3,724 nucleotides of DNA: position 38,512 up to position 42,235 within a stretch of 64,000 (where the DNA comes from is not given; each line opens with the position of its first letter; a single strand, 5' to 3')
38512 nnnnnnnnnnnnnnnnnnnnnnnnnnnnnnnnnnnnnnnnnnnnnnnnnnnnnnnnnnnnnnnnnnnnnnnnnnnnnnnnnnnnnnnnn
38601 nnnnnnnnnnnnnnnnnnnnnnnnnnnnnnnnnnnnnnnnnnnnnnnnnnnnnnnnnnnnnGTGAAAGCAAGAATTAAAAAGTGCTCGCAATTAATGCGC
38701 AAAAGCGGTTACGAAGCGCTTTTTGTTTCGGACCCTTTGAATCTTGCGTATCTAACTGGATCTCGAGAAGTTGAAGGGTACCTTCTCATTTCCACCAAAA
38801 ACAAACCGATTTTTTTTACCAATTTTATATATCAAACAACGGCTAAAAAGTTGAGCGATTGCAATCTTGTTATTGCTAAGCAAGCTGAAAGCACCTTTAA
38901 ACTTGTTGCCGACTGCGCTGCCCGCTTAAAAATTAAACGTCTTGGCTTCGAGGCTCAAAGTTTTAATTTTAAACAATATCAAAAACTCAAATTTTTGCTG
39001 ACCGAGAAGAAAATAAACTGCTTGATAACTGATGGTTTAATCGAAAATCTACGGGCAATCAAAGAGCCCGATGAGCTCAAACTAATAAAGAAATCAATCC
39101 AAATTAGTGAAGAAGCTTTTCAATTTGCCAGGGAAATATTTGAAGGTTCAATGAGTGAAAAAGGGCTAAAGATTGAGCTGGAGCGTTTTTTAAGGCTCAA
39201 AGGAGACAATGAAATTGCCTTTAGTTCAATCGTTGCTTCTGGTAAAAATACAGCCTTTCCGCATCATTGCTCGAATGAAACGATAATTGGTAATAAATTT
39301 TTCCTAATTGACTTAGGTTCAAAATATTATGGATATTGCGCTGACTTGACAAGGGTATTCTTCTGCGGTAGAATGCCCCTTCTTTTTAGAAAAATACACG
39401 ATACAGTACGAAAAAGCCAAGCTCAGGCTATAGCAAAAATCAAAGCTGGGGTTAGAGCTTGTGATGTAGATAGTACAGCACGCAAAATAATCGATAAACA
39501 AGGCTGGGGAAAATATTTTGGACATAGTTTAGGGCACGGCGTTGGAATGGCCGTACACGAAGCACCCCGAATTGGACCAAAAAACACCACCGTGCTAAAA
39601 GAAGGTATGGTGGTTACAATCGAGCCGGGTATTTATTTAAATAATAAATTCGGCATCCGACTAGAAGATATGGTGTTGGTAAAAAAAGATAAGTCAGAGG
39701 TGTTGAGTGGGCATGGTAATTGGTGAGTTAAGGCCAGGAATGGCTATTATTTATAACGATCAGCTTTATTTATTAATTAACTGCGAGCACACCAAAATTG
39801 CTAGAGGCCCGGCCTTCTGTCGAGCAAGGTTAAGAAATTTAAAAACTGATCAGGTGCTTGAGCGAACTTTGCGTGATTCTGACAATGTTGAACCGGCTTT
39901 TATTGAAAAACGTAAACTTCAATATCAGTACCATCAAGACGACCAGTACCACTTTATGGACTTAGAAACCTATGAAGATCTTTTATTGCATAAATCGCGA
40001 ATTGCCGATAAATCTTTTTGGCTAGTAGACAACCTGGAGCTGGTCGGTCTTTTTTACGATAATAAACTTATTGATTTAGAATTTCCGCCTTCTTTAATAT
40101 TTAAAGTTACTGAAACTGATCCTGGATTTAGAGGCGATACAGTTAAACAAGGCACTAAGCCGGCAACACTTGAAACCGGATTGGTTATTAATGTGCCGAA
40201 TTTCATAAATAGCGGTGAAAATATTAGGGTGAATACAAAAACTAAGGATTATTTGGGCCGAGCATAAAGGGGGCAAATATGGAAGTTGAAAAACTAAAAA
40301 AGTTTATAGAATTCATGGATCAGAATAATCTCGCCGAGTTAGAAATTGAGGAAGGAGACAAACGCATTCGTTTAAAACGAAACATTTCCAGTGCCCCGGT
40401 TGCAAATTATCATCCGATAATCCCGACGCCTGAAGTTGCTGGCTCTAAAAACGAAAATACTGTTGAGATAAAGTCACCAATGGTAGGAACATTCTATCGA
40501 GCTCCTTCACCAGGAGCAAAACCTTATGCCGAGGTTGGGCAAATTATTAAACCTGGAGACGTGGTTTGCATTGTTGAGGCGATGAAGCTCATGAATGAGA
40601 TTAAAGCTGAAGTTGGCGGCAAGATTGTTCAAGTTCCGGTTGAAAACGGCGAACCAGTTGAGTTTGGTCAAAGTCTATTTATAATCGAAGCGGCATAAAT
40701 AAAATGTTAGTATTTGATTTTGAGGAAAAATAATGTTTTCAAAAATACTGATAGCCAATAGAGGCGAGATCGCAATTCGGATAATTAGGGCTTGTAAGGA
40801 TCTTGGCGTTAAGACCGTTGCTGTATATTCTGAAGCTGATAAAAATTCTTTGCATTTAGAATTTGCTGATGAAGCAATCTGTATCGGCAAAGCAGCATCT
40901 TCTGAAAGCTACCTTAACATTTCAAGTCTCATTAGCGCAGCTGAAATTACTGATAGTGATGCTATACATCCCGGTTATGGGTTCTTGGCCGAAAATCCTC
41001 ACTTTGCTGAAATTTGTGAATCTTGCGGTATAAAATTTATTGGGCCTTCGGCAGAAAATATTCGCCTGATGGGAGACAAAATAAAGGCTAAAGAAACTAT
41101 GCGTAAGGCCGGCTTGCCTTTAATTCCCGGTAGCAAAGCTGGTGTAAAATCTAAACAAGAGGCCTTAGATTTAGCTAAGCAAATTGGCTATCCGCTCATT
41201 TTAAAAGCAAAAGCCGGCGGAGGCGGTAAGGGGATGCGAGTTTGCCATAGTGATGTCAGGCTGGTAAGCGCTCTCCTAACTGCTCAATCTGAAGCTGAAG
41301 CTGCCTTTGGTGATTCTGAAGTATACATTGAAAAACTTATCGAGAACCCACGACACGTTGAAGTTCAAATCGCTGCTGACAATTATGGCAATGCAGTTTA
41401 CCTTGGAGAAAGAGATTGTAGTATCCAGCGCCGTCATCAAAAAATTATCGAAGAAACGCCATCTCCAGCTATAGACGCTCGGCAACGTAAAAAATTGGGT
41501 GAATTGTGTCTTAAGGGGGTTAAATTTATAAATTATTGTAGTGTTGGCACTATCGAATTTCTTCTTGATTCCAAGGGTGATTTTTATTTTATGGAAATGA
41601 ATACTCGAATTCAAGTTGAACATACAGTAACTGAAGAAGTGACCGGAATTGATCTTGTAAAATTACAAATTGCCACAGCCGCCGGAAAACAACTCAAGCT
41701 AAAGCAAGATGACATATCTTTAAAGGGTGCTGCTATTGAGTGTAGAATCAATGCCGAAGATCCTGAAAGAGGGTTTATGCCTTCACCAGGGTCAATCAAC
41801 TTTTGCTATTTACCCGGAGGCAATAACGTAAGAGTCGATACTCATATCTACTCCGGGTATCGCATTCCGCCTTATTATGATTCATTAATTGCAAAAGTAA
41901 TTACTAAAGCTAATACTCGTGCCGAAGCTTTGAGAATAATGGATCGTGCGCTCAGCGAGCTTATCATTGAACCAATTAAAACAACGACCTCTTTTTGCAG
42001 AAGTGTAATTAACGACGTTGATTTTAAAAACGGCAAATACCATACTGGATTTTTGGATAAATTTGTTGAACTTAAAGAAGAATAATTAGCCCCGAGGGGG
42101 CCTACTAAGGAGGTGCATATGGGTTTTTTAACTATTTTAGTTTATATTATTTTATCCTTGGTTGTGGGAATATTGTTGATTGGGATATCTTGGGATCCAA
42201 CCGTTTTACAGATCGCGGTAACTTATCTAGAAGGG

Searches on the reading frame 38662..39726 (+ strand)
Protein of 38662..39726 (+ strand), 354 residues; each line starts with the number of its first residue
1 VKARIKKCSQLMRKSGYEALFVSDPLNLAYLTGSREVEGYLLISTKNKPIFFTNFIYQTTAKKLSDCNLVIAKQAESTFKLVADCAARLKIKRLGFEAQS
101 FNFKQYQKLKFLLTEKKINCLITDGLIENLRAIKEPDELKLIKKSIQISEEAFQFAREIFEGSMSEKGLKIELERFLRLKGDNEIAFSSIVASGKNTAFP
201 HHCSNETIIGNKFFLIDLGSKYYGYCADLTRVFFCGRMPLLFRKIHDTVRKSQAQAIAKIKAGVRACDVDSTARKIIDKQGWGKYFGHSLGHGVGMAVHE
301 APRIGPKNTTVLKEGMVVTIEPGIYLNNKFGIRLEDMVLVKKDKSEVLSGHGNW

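Call 28: search_protein_families(library=pfam, proteins=[window:38662-39726:+], max_evalue=0.00001)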
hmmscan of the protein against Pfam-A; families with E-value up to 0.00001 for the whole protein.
window:38662-39726:+ (354 aa): 2 families
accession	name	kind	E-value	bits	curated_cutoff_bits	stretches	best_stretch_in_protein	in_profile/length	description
PF00557.29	Peptidase_M24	-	1.8e-60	204.7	23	1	141-341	2-207/208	Metallopeptidase family M24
PF01321.24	Creatinase_N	-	1.7e-20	74.3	22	1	4-133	1-128/128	Creatinase/Prolidase N-terminal domain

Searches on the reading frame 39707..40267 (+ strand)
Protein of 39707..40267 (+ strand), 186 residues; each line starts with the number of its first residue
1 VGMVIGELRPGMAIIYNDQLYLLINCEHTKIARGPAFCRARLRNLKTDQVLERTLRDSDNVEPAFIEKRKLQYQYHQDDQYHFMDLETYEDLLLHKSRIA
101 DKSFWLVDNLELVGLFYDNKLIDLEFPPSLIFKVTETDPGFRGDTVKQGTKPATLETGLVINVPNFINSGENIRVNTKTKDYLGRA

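Call 28: search_protein_families(library=pfam, proteins=[window:39707-40267:+], max_evalue=0.00001)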
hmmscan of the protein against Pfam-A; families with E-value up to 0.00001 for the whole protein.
window:39707-40267:+ (186 aa): 3 families
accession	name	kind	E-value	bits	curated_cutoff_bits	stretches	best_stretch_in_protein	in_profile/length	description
PF09285.17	Elong-fact-P_C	-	5e-24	84.2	25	1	132-185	3-56/56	Elongation factor P, C-terminal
PF08207.18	EFP_N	-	2e-15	57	23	1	6-61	3-58/58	Elongation factor P (EF-P) KOW-like domain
PF01132.26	EFP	-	7.3e-15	55.1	27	1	69-122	1-54/54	Elongation factor P (EF-P) OB domain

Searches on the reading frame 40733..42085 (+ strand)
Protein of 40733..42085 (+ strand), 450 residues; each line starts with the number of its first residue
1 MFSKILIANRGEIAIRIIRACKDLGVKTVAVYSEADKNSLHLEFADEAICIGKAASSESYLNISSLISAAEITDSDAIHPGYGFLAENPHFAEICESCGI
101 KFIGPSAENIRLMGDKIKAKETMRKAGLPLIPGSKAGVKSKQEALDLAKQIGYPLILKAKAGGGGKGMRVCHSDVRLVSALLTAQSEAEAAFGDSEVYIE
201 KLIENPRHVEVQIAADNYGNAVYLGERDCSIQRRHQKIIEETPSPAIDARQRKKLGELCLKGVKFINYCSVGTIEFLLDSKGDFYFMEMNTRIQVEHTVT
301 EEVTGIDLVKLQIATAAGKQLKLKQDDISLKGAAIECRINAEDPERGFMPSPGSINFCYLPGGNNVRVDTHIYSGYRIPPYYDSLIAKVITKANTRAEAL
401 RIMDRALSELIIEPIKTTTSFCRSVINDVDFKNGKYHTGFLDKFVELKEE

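Call 28: search_protein_families(library=pfam, proteins=[window:40733-42085:+], max_evalue=0.00001)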
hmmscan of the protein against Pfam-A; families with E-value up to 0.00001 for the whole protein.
window:40733-42085:+ (450 aa): 5 families
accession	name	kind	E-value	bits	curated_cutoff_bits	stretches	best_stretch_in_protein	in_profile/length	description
PF02786.22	CPSase_L_D2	-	5.8e-75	251.9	19.8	1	115-322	1-209/211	Carbamoyl-phosphate synthase L chain, ATP binding domain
PF00289.28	Biotin_carb_N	-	2e-45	154.2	25.5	1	1-110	1-110/110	Biotin carboxylase, N-terminal domain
PF02785.25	Biotin_carb_C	-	1.6e-38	131.5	32.4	1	336-442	1-107/108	Biotin carboxylase C-terminal domain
PF07478.18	Dala_Dala_lig_C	-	2.6e-09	37.3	24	1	141-291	23-174/204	D-ala D-ala ligase C-terminus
PF02222.28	ATP-grasp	-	6.6e-09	36.1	27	1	137-292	15-162/179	ATP-grasp domain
